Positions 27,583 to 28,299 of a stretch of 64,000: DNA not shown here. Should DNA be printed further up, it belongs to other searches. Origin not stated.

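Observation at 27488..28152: Stand-alone lipoprotein gene between the tail operon and the att site (exclusion-type moron candidate)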

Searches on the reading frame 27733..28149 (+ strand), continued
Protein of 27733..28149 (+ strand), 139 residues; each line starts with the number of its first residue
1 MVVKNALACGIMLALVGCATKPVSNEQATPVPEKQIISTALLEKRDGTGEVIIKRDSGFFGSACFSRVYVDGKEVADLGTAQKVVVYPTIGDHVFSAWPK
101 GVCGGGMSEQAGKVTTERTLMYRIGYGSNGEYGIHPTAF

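Call 56: find_encoding_contigs(protein=P0195, flank=6000, max_places=2)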
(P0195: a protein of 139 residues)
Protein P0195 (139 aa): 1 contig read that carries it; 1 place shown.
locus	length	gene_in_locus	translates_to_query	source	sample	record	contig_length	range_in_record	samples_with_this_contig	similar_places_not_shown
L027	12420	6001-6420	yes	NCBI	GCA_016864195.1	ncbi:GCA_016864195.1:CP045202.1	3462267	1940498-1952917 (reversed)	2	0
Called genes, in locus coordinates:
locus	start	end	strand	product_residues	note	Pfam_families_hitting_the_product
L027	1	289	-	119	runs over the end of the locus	PF00453:Ribosomal_L20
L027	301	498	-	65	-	PF01632:Ribosomal_L35p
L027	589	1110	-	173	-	PF05198:IF3_N, PF00707:IF3_C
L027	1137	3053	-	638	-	PF02824:TGS (weak), PF07973:tRNA_SAD, PF00587:tRNA-synt_2b, PF03129:HGTP_anticodon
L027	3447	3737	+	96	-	PF04102:SlyX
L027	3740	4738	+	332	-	PF02272:DHHA1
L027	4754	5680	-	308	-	PF25539:Bestrophin_2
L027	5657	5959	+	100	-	-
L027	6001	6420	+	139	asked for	-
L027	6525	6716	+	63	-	-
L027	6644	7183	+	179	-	PF08965:Aca2_YdiL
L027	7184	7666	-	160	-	-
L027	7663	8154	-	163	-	PF05257:CHAP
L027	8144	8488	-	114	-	-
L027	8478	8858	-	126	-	-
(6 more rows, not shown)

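Call 62: find_encoding_contigs(protein=P0005, flank=5000, max_places=2)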
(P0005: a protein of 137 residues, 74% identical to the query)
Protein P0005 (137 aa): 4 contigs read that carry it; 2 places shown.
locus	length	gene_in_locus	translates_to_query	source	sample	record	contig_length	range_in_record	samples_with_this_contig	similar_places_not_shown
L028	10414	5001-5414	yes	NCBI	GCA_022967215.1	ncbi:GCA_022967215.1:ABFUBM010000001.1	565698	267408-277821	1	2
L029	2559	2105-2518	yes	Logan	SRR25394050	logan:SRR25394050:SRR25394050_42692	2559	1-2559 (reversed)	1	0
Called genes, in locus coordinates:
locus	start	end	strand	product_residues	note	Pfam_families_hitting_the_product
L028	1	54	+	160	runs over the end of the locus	-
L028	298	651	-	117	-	PF03869:Arc, PF22513:FitA-like_RHH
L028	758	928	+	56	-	PF03869:Arc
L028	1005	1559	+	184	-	PF02498:Bro-N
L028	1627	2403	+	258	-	PF10543:ORF6N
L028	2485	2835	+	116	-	PF05939:Phage_min_tail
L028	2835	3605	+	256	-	PF05100:Phage_tail_L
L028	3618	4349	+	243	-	PF14464:Prok-JAB, PF00877:NLPC_P60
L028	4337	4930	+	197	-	PF06805:Lambda_tail_I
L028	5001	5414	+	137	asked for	-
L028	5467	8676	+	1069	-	PF24801:FNIII-A_GpJ, PF13550:Phage-tail_3, PF09327:Phage_Tail_Tip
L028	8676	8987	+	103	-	-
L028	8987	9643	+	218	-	-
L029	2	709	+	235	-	?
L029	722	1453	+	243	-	PF14464:Prok-JAB, PF00877:NLPC_P60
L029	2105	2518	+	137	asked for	-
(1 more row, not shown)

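Call 63: find_encoding_contigs(protein=P0012, flank=5000, max_places=2)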
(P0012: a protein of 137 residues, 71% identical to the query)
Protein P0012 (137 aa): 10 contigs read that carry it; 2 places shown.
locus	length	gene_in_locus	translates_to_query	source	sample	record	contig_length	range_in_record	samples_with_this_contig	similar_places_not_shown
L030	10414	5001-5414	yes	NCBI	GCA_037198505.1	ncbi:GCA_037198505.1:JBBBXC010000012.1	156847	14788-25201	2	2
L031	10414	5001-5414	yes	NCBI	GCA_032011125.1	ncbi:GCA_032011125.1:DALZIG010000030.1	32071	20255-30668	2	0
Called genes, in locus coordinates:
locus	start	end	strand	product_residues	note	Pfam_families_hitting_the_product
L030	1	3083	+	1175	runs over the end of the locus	PF20155:TMP_3, PF06120:Phage_HK97_TLTM, PF09718:Tape_meas_lam_C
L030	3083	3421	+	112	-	PF05939:Phage_min_tail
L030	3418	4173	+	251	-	PF05100:Phage_tail_L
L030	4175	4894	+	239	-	PF14464:Prok-JAB, PF00877:NLPC_P60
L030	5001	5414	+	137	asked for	-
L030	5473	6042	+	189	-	-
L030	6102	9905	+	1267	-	PF24801:FNIII-A_GpJ, PF13550:Phage-tail_3, PF00041:fn3 (faint), PF09327:Phage_Tail_Tip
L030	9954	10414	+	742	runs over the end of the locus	PF25670:Phage_tail_C_2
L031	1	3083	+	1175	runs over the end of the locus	PF20155:TMP_3, PF06120:Phage_HK97_TLTM, PF09718:Tape_meas_lam_C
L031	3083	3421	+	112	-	PF05939:Phage_min_tail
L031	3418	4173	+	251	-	PF05100:Phage_tail_L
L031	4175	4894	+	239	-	PF14464:Prok-JAB, PF00877:NLPC_P60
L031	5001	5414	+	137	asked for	-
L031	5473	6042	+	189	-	-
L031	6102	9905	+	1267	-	PF24801:FNIII-A_GpJ, PF13550:Phage-tail_3, PF00041:fn3 (faint), PF09327:Phage_Tail_Tip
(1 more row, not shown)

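Call 71: search_dna_similar(query=window:27733-28149:+, collection=plasmids, mode=protein, max_rows=20, rows=spread)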
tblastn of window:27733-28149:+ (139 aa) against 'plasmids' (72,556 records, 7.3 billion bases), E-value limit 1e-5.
Records with a match: 631; places in all: 637; records where one place covers at least 80% of the query: 624.
Best place of each record, by identity: 60-80% 24; <60% 607.
By first word of the organism name: Klebsiella 316; Escherichia 84; Enterobacter 81; Yersinia 62; Salmonella 44; Citrobacter 25; Xanthomonas 5; Vibrio 2; Cupriavidus 2; Shigella 2; and 7 more.
By predicted mobility (MOB-suite, as given by PLSDB): non-mobilizable 601; conjugative 22; mobilizable 8.
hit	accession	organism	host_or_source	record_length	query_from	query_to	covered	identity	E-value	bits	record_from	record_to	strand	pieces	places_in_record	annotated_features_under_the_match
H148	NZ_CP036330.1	Klebsiella pneumoniae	Homo sapiens,blood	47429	4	139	98%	65.4%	2e-57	198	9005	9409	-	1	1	hypothetical protein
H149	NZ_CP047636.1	Klebsiella pneumoniae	cell culture,blood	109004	1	139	100%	38.9%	5e-19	89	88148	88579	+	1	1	hypothetical protein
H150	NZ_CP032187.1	Klebsiella pneumoniae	-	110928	1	139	100%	38.9%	5e-19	89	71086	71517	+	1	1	hypothetical protein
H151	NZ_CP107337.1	Klebsiella pneumoniae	Homo sapiens,sputum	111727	1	139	100%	38.9%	5e-19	89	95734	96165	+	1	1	hypothetical protein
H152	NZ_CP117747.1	Klebsiella pneumoniae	Homo sapiens,Rectal Swab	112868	1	139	100%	38.9%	5e-19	89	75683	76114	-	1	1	hypothetical protein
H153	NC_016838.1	Klebsiella pneumoniae subsp. pneumoniae HS11286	-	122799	1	139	100%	38.9%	5e-19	89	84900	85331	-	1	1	hypothetical protein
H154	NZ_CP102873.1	Klebsiella pneumoniae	animal,mixed culture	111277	13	139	91%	39.3%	2e-19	90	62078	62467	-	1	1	hypothetical protein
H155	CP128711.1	Klebsiella pneumoniae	Homo sapiens,bile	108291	13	139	91%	39.3%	9e-19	88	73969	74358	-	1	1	hypothetical protein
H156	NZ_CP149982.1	Morganella morganii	Homo sapiens,sputum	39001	3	139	99%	35.5%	3e-13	72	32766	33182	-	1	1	hypothetical protein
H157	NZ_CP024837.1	Klebsiella pneumoniae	Homo sapiens,Peritoneal fluid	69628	4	137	96%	30.9%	5e-7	54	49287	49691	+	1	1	hypothetical protein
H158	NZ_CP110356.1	Enterobacter hormaechei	Homo sapiens,blood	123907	12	139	92%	25.0%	1e-7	56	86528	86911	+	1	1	hypothetical protein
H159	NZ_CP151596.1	Yersinia pestis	Ochotona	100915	12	139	92%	24.2%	1e-6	54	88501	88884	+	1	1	hypothetical protein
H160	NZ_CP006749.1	Yersinia pestis 3770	-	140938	12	139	92%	24.2%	1e-6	54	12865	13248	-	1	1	hypothetical protein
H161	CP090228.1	Salmonella enterica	Homo sapiens,blood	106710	12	139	92%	24.2%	1e-6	53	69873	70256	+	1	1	hypothetical protein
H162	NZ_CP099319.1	Enterobacter hormaechei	culture,Pooled soil sample collected ...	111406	12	139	92%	24.2%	1e-6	53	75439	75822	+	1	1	hypothetical protein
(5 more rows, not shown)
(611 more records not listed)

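Call 76: profile_search(alignment_id=A3)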
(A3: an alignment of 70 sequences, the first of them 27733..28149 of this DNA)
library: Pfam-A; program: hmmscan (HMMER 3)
A. the first sequence (139 residues): domains with independent E <= 10: 0; with E <= 0.001: 0
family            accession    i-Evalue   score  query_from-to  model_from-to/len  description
(no Pfam family matches the first sequence, even at E <= 10)
B. every sequence of the alignment scanned on its own (70 sequences): families by number of members that match
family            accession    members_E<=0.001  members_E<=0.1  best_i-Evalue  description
DUF2846           PF11008.14                 5              36        1.8e-07  Protein of unknown function (DUF2846)
BiPBP_C           PF06832.18                 1              10        1.3e-04  Penicillin-Binding Protein C-terminus Family
DUF6491           PF20101.4                  0               3        3.7e-02  Family of unknown function (DUF6491)
LPAM_1            PF08139.17                 0               2        2.3e-02  Prokaryotic membrane lipoprotein lipid attachment site
Ub-Mut7C          PF14451.12                 0               1        9.5e-03  Mut7-C ubiquitin
DUF1072           PF06380.16                 0               1        2.0e-02  Protein of unknown function (DUF1072)
DFP               PF04127.22                 0               1        6.6e-02  DNA/pantothenate metabolism flavoprotein C-terminal domain
DUF7356           PF24053.1                  0               1        8.2e-02  Domain of unknown function (DUF7356)

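Call 79: get_annotated_region(hit=H24, flank=6000)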
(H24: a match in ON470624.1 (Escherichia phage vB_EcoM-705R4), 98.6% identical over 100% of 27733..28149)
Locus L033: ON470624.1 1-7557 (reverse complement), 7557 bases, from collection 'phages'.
description: Escherichia phage vB_EcoM-705R4, complete genome.
organism: Escherichia phage vB_EcoM-705R4 (NCBI taxid 2946092)
taxonomy: Viruses; Duplodnaviria; Heunggongvirae; Uroviricota; Caudoviricetes
host: Escherichia coli; source: -; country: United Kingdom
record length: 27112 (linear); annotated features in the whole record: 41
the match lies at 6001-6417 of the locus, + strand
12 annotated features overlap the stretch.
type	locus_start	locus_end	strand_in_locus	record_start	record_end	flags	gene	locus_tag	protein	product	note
CDS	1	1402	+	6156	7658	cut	-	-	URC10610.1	tail sheath monomer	-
CDS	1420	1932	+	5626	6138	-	-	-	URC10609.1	major tail tube protein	-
CDS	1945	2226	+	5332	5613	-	-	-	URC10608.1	hypothetical protein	-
CDS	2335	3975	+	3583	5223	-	-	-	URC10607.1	hypothetical protein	-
CDS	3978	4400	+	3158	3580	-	-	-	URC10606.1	tail protein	-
CDS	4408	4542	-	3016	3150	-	-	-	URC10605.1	hypothetical protein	-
CDS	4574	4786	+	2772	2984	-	-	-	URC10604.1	tail protein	-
CDS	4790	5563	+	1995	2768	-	-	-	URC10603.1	tail formation protein D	-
CDS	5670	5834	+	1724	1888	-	-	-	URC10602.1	hypothetical protein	Gene D protein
CDS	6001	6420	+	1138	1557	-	-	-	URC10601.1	hypothetical protein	-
CDS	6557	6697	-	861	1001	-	-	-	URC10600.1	hypothetical protein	-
CDS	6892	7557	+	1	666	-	-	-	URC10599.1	putative protein YecA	Uncharacterized protein YecA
